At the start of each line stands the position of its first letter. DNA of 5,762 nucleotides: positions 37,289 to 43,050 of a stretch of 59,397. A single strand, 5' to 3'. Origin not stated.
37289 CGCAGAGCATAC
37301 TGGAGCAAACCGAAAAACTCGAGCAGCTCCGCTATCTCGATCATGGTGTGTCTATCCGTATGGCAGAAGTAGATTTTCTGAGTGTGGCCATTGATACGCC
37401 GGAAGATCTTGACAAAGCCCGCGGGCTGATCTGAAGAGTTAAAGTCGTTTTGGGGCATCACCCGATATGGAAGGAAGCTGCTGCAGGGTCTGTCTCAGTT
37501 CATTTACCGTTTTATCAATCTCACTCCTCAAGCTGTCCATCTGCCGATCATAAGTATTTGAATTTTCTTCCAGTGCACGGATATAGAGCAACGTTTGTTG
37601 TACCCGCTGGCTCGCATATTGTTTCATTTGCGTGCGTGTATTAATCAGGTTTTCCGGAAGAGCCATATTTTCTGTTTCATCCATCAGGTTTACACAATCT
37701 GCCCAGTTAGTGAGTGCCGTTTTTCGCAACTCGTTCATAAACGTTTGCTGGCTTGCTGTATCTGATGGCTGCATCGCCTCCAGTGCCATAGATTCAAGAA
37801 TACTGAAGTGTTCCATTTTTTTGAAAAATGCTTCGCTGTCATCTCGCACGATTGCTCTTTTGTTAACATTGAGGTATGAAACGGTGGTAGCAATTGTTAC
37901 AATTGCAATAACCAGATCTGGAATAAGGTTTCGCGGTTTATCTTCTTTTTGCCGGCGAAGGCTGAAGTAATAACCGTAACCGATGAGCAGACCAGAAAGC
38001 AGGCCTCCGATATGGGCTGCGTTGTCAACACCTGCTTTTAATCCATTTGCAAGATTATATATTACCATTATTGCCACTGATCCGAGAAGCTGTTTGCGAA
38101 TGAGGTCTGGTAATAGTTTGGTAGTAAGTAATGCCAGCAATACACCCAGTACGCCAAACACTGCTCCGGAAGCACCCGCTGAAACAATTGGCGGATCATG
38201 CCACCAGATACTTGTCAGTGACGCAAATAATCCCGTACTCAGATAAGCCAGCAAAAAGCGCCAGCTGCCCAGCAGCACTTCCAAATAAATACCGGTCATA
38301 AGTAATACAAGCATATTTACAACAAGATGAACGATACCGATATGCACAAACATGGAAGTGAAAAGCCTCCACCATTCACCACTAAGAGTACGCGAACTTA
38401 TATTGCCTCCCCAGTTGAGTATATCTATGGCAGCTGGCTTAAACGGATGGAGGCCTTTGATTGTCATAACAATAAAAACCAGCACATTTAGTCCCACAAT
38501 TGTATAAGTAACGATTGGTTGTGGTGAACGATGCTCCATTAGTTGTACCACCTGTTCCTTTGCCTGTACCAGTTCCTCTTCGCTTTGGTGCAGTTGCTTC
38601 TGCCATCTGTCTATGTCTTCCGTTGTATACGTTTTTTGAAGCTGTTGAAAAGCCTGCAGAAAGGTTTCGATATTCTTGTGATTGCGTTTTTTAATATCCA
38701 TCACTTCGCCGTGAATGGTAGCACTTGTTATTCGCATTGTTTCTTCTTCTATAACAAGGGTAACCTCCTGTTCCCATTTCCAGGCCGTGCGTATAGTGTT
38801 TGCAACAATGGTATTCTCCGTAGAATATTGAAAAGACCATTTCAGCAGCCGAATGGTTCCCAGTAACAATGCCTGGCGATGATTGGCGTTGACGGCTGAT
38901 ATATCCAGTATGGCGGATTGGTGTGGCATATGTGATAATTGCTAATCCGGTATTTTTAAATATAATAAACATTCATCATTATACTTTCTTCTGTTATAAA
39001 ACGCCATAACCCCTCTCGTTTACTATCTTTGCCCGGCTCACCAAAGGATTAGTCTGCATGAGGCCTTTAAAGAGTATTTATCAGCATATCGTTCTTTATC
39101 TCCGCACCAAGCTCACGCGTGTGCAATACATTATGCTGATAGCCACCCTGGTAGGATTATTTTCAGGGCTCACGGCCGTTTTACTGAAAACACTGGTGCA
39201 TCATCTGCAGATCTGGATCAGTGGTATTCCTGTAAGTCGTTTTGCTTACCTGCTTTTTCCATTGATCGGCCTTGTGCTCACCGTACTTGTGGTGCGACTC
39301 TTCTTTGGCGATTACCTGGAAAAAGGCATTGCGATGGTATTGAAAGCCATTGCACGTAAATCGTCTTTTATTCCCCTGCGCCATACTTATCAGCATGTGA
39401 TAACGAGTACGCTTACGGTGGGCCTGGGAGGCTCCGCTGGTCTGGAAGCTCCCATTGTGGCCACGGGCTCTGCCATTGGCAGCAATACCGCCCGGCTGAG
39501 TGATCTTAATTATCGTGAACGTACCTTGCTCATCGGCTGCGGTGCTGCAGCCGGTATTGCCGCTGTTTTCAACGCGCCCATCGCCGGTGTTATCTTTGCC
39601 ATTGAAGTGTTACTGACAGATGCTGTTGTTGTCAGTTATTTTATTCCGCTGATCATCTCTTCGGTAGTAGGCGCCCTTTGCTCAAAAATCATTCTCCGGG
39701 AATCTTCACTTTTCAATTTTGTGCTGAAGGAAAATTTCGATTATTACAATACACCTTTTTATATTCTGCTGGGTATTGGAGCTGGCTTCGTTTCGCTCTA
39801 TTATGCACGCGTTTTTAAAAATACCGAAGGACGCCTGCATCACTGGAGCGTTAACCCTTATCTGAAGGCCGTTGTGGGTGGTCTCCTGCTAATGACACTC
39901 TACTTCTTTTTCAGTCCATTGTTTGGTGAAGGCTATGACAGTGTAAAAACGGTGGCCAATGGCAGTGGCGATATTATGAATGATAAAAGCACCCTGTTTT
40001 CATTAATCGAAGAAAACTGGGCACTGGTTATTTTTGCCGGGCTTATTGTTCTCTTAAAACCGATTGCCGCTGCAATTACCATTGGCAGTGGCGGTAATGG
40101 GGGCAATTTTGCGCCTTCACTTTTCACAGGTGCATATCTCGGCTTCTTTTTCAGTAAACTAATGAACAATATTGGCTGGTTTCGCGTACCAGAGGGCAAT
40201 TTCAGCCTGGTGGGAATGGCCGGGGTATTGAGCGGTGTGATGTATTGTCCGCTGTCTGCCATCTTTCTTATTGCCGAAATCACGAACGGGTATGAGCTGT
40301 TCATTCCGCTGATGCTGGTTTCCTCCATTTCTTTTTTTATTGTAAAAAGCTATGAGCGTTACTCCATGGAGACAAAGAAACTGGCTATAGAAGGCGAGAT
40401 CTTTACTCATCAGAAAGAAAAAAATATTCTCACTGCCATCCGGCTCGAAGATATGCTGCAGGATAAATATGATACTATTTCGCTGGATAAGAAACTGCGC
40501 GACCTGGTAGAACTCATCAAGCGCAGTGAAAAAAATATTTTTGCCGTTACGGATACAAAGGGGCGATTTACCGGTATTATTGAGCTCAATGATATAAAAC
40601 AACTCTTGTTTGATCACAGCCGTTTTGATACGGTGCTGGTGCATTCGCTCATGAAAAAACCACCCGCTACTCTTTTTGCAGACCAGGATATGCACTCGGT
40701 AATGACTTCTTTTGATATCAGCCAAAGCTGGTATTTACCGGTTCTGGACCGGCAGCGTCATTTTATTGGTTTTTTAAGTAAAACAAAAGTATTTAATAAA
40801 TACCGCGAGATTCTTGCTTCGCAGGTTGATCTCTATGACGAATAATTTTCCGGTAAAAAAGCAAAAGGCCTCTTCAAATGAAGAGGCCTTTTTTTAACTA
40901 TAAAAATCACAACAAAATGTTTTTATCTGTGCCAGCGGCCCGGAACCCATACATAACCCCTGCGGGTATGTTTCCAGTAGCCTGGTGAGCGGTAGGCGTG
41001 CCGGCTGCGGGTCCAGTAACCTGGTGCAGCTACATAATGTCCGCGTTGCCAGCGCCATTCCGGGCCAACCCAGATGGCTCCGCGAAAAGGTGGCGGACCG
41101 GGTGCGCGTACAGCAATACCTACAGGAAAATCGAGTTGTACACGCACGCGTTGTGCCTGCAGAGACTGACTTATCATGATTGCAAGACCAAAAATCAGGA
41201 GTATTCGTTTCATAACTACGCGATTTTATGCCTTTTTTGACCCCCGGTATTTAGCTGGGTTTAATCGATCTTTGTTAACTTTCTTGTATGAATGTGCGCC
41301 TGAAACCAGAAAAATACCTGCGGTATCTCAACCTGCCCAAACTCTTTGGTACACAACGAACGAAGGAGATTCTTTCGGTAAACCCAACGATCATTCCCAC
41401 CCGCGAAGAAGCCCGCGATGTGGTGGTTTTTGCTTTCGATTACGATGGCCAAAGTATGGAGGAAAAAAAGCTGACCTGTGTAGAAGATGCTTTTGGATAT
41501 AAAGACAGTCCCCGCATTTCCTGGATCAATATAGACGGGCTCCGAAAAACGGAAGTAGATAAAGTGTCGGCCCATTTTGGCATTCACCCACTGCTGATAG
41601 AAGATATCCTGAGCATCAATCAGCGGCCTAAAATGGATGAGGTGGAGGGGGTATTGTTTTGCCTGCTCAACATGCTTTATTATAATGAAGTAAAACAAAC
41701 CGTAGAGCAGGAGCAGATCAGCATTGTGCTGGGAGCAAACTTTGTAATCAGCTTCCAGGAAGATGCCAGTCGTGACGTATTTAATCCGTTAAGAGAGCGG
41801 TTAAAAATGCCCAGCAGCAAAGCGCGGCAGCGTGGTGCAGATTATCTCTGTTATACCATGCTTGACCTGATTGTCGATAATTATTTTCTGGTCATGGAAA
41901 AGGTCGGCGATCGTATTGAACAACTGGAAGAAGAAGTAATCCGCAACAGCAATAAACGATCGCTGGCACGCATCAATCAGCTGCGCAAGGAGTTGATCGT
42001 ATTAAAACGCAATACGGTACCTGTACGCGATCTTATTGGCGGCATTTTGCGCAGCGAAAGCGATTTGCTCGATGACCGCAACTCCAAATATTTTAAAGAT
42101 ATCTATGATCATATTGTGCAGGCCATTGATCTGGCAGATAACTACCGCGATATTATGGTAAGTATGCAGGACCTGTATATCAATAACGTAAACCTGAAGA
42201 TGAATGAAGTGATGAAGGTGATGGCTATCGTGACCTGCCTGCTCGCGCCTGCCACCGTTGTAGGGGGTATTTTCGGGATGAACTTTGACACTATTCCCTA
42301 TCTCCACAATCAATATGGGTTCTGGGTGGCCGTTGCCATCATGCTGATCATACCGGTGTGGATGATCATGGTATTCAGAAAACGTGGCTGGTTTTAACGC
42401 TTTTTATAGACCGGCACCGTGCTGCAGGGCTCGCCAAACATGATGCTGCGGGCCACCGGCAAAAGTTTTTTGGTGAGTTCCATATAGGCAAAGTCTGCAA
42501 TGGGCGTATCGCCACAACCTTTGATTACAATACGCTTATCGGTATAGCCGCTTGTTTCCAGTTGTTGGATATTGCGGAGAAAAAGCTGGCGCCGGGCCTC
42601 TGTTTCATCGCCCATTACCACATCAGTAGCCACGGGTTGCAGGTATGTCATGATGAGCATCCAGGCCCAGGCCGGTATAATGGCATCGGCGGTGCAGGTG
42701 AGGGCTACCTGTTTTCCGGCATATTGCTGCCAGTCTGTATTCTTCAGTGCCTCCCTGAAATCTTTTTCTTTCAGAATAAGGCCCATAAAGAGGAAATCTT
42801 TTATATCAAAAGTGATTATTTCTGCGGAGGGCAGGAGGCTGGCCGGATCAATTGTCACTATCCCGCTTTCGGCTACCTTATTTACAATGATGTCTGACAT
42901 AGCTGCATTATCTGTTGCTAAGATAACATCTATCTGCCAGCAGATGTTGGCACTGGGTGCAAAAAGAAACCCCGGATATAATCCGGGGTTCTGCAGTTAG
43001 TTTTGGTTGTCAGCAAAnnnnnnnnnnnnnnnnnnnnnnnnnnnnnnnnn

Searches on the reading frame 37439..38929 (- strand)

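Call 37: search_protein_families(library=pfam, proteins=[window:37439-38929:-], max_evalue=0.00001)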
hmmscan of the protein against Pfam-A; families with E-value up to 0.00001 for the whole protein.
window:37439-38929:- (496 aa): 1 family
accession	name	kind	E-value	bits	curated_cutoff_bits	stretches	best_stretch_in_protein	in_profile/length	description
PF01694.28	Rhomboid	-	2.4e-33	115.8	22.6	1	184-320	2-140/143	Rhomboid domain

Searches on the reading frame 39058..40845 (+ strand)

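Call 9: search_protein_families(library=pfam, proteins=[window:39058-40845:+])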
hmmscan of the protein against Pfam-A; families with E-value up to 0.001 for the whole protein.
window:39058-40845:+ (595 aa): 2 families
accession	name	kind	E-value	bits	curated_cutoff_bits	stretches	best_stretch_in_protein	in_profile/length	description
PF00654.25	Voltage_CLC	-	6.3e-78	262.8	24.8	1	72-429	2-345/346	Voltage gated chloride channel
PF00571.33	CBS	-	5.8e-08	33.4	24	0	466-517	4-55/57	CBS domain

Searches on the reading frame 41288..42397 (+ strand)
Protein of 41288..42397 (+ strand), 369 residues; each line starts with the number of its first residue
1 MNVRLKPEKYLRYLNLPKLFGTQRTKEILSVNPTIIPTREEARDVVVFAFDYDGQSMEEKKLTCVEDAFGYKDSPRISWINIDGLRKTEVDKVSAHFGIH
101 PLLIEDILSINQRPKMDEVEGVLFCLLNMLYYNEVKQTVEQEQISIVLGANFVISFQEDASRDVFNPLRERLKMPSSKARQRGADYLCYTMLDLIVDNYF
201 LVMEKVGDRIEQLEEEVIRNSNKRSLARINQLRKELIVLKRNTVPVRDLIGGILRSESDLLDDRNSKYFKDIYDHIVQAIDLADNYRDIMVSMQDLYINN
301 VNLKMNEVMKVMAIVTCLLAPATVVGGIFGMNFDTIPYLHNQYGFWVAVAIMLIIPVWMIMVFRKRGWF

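Call 9: search_protein_families(library=pfam, proteins=[window:41288-42397:+])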
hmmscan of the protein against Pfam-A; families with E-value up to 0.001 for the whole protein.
window:41288-42397:+ (369 aa): 2 families
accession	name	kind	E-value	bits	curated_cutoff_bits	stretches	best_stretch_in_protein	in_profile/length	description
PF01544.23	CorA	-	4.8e-68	230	27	1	77-365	4-292/292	CorA-like Mg2+ transporter protein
PF17314.7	DUF5360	-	0.00069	20.1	25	0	266-362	27-119/127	Family of unknown function (DUF5360)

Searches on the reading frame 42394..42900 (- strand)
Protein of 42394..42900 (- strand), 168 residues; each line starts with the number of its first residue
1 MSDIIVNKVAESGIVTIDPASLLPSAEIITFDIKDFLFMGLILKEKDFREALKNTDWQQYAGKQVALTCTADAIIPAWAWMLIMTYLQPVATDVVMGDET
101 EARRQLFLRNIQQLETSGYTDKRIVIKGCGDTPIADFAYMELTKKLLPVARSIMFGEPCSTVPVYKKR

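Call 9: search_protein_families(library=pfam, proteins=[window:42394-42900:-])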
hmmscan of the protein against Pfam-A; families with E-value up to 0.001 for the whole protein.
window:42394-42900:- (168 aa): 1 family
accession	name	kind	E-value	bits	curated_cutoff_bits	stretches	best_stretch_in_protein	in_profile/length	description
PF10652.14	DUF2480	-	1.6e-69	233.5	25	1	5-167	3-165/165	Protein of unknown function (DUF2480)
